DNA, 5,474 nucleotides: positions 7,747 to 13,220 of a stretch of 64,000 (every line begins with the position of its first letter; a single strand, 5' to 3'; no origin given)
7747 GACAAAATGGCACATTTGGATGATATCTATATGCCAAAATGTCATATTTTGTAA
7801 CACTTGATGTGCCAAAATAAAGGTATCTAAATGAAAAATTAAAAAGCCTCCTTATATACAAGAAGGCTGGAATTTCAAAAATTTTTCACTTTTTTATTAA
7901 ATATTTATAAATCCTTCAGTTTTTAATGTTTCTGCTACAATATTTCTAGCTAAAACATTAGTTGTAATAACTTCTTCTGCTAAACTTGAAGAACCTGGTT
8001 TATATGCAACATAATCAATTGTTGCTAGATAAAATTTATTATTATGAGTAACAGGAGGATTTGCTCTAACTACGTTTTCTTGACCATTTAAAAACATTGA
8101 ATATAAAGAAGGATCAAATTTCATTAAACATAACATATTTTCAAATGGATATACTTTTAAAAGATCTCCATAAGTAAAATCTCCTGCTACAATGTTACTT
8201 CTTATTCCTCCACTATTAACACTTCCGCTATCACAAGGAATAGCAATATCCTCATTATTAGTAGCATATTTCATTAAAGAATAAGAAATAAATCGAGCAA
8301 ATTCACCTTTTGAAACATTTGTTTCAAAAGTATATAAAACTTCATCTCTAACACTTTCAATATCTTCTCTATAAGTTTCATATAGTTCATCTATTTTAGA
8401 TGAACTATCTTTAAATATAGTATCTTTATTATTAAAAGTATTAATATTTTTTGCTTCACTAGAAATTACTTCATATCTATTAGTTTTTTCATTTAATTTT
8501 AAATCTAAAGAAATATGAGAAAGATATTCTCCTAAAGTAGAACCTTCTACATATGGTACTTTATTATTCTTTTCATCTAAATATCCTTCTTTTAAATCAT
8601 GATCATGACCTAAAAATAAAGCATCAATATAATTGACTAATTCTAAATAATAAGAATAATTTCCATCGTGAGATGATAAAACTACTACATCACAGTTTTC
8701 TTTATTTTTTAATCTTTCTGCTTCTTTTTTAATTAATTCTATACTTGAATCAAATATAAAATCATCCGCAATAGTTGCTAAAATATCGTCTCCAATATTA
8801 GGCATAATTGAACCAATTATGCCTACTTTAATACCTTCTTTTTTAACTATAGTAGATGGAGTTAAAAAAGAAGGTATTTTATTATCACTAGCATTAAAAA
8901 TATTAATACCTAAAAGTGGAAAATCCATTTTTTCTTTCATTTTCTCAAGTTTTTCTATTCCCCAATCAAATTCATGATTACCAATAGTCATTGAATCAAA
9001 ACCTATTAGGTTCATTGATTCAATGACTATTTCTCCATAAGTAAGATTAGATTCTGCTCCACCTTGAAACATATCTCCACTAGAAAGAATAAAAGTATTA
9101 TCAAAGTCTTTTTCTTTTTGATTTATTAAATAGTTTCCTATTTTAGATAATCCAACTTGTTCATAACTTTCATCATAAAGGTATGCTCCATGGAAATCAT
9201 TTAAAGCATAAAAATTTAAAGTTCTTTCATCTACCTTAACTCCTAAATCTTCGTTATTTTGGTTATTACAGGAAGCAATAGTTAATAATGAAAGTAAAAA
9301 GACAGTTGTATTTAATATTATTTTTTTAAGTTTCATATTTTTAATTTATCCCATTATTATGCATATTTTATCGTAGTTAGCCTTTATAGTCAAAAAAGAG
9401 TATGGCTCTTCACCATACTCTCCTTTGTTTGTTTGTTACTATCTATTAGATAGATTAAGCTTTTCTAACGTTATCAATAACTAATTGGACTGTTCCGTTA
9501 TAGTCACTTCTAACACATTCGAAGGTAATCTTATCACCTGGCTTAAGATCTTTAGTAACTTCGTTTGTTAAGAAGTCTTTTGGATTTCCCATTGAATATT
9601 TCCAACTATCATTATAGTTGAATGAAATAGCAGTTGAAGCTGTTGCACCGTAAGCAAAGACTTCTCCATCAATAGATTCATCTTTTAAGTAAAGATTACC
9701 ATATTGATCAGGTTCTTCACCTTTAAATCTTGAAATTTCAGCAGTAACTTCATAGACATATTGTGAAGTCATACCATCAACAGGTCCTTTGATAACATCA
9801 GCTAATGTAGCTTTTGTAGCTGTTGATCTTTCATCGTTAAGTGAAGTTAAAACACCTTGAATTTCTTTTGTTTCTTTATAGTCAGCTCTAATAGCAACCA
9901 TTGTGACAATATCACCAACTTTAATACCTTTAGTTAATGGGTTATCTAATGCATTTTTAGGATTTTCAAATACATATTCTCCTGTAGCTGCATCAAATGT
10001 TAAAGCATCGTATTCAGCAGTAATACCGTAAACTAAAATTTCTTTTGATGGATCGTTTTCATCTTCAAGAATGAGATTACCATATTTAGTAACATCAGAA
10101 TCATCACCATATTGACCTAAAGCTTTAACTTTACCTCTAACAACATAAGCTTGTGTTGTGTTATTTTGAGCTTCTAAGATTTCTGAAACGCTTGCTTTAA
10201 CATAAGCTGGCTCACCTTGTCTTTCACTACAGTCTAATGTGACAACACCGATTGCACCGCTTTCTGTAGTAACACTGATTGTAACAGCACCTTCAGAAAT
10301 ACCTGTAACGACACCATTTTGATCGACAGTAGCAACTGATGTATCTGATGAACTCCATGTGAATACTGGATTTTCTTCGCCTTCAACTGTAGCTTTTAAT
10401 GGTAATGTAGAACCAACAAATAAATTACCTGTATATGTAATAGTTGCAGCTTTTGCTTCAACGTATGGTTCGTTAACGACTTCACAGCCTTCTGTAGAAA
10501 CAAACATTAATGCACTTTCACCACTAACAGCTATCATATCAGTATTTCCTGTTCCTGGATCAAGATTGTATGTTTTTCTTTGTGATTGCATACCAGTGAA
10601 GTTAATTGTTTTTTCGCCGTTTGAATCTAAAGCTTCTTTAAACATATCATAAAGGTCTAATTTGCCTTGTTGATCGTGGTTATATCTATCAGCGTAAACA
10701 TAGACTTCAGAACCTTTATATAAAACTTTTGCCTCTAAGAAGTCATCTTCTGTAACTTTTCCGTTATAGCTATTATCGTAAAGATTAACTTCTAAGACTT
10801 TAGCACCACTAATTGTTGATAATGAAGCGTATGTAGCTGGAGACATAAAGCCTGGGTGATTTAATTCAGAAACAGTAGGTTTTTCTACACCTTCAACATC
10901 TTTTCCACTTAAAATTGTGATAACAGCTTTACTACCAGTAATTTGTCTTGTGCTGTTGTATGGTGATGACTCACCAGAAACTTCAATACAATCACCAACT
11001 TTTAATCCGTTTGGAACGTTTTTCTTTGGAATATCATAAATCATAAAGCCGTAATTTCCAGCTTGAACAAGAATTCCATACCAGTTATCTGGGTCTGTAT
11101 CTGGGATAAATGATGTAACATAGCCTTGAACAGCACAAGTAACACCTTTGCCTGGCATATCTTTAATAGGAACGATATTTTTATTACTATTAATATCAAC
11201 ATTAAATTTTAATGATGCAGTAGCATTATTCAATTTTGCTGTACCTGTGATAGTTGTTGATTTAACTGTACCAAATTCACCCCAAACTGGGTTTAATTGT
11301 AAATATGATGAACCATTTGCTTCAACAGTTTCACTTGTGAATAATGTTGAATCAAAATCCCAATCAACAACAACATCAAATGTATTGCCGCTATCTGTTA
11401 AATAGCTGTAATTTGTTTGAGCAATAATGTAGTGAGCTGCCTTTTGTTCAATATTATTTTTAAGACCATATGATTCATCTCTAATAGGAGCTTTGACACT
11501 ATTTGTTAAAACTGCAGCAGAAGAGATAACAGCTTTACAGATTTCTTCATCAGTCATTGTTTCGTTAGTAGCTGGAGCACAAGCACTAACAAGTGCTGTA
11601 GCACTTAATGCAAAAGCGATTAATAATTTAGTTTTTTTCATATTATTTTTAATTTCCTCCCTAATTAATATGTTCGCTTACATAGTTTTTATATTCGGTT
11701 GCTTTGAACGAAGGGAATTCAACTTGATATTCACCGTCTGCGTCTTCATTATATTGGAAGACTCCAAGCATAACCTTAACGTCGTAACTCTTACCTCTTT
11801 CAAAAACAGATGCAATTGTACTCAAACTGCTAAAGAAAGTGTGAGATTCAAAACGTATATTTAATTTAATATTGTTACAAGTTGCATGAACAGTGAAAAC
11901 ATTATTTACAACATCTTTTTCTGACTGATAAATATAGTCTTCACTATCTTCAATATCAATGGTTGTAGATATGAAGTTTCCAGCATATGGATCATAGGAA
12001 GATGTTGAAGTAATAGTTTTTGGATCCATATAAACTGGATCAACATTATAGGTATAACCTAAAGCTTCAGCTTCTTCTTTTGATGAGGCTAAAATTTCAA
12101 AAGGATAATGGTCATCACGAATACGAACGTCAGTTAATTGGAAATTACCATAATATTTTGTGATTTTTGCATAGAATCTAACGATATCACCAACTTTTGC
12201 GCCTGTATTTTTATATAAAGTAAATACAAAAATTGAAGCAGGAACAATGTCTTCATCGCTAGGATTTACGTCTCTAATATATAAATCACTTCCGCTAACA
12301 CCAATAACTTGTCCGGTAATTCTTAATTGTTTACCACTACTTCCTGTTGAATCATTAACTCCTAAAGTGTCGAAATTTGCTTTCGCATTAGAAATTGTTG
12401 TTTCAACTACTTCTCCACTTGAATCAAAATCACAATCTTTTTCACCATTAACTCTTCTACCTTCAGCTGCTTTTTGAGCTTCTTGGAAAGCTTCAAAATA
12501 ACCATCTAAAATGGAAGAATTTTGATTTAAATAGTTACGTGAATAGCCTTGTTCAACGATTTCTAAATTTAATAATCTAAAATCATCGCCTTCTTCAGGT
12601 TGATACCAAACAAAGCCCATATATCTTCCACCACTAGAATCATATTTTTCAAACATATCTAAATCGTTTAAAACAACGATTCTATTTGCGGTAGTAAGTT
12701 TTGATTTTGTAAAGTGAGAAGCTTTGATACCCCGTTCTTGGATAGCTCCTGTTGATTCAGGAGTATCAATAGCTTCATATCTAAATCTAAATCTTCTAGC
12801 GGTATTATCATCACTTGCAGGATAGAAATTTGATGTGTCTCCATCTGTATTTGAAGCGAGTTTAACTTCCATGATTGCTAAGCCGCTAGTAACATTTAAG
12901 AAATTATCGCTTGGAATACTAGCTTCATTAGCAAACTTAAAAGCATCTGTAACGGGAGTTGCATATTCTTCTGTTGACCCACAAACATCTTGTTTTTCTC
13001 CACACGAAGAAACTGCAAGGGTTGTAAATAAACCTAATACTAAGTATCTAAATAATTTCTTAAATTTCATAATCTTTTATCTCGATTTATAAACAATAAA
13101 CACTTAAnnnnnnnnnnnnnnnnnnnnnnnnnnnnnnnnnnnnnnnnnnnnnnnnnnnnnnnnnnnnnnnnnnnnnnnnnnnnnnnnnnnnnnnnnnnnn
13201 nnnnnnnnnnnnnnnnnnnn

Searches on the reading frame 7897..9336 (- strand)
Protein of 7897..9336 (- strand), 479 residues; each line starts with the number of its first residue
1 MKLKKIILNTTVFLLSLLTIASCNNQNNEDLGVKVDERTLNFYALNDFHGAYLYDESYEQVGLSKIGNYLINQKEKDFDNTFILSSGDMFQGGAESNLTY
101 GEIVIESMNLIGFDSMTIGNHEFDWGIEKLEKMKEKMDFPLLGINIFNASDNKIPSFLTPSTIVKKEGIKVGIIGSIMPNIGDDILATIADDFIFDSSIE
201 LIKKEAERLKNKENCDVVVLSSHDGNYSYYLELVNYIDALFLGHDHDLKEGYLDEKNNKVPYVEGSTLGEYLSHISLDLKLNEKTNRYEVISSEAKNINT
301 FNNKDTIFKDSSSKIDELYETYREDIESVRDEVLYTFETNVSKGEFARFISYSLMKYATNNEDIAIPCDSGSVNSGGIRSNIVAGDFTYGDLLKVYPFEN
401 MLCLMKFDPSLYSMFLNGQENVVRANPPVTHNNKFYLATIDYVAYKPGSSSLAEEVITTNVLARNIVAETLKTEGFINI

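Call 30: search_protein_families(library=pfam, proteins=[window:7897-9336:-], max_evalue=0.001)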
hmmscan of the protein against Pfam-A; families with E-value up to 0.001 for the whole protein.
window:7897-9336:- (479 aa): 3 families
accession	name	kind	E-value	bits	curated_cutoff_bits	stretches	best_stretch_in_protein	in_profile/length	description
PF02872.23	5_nucleotid_C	-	3.3e-07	31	23.6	1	346-406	24-76/158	5'-nucleotidase, C-terminal domain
PF00149.33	Metallophos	-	5.4e-07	30.7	21.5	1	42-247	3-190/191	Calcineurin-like phosphoesterase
PF21953.1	NadN_nucleosid_C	-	0.00036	21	27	1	372-403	41-72/199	NAD nucleotidase, C-terminal domain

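Call 65: search_protein_families(library=ncbifam, proteins=[window:7897-9336:-], max_evalue=0.00001)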
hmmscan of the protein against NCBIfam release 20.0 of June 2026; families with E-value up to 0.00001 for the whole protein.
window:7897-9336:- (479 aa): 14 families
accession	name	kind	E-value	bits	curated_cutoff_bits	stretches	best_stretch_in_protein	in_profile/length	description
NF006934.0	PRK09419.1-1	subfamily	2.4e-41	141.4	1646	1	36-409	627-994/1174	multifunctional 2',3'-cyclic-nucleotide 2'-phosphodiesterase/3'-nucleotidase/5'-nucleotidase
NF007109.1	PRK09558.1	equivalog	1.5e-39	136.2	600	2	10-228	5-224/550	bifunctional UDP-sugar hydrolase/5'-nucleotidase UshA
NF040549.1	Nt5e_LPXTG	exception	5.8e-29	100.9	1050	1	27-168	86-219/731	cell surface ecto-5'-nucleotidase Nt5e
TIGR04486.1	thiosulf_SoxB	equivalog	1.2e-26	93.2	550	1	32-358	88-404/556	thiosulfohydrolase SoxB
NF006936.0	PRK09419.1-3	equivalog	6.8e-24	83.6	2542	1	36-419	700-1099/1212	multifunctional 2',3'-cyclic-nucleotide 2'-phosphodiesterase/3'-nucleotidase/5'-nucleotidase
TIGR01530.1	nadN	equivalog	2.1e-22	79.4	436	1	69-248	39-218/550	NAD nucleotidase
NF006938.0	PRK09420.1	equivalog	1.3e-21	76.6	486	1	25-326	21-350/648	bifunctional 2',3'-cyclic-nucleotide 2'-phosphodiesterase/3'-nucleotidase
NF006937.0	PRK09419.1-4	equivalog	2.5e-17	61.6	2554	2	48-225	37-230/1411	multifunctional 2',3'-cyclic-nucleotide 2'-phosphodiesterase/3'-nucleotidase/5'-nucleotidase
TIGR01390.1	CycNucDiestase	equivalog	3e-17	62.4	883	1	51-318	19-320/626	2',3'-cyclic-nucleotide 2'-phosphodiesterase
NF041198.1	UshA_like_PCGU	equivalog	6.5e-17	61.3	275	1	62-330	48-320/519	UshA-like (seleno)protein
NF008871.0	PRK11907.1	equivalog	7.8e-16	57.4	1266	1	31-335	110-450/814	bifunctional 2',3'-cyclic-nucleotide 2'-phosphodiesterase/3'-nucleotidase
NF006935.0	PRK09419.1-2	equivalog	1.2e-15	56.2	2801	2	188-403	837-1052/1445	multifunctional 2',3'-cyclic-nucleotide 2'-phosphodiesterase/3'-nucleotidase/5'-nucleotidase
NF006933.0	PRK09418.1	equivalog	7.4e-13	47.5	1419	1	100-332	118-370/780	bifunctional 2',3'-cyclic-nucleotide 2'-phosphodiesterase/3'-nucleotidase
NF047875.1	5nuc_LPXTG_Strp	exception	1.2e-11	43.8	1050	1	32-132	24-138/684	surface-anchored 5'-nucleotidase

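Call 90: search_protein_families(library=padloc, proteins=[window:7897-9336:-], max_evalue=0.001)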
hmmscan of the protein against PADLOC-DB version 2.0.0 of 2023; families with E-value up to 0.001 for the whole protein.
window:7897-9336:- (479 aa): 0 families

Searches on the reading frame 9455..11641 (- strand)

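Call 30: search_protein_families(library=pfam, proteins=[window:9455-11641:-], max_evalue=0.001)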
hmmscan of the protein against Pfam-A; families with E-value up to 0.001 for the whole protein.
window:9455-11641:- (728 aa): 1 family
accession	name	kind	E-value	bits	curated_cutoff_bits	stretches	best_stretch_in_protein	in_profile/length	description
PF02368.24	Big_2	-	2.7e-10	40.5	22.8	1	407-462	14-71/79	Bacterial Ig-like domain (group 2)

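Call 90: search_protein_families(library=padloc, proteins=[window:9455-11641:-], max_evalue=0.001)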
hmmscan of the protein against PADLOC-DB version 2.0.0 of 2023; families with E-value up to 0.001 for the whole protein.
window:9455-11641:- (728 aa): 0 families

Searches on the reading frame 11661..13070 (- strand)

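Call 30: search_protein_families(library=pfam, proteins=[window:11661-13070:-], max_evalue=0.001)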
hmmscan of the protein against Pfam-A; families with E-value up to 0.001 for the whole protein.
window:11661-13070:- (469 aa): 1 family
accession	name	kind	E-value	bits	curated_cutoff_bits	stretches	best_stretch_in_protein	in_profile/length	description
PF00565.23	SNase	-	4.2e-08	34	21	1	95-208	1-103/107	Staphylococcal nuclease homologue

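Call 65: search_protein_families(library=ncbifam, proteins=[window:11661-13070:-], max_evalue=0.00001)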
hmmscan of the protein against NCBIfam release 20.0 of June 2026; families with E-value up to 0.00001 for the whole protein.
window:11661-13070:- (469 aa): 1 family
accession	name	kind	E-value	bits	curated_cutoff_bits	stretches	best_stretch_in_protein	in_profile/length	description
NF047694.1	TnucaseNucIStaph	equivalog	1.2e-08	34.6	250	1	68-208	46-172/175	thermonuclease NucI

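Call 90: search_protein_families(library=padloc, proteins=[window:11661-13070:-], max_evalue=0.001)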
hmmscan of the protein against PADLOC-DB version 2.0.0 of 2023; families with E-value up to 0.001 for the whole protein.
window:11661-13070:- (469 aa): 1 family
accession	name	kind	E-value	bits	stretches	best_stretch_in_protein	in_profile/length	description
PDLC01096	C3a212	-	7.2e-09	33.2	1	73-206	52-172/279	SNc+LTD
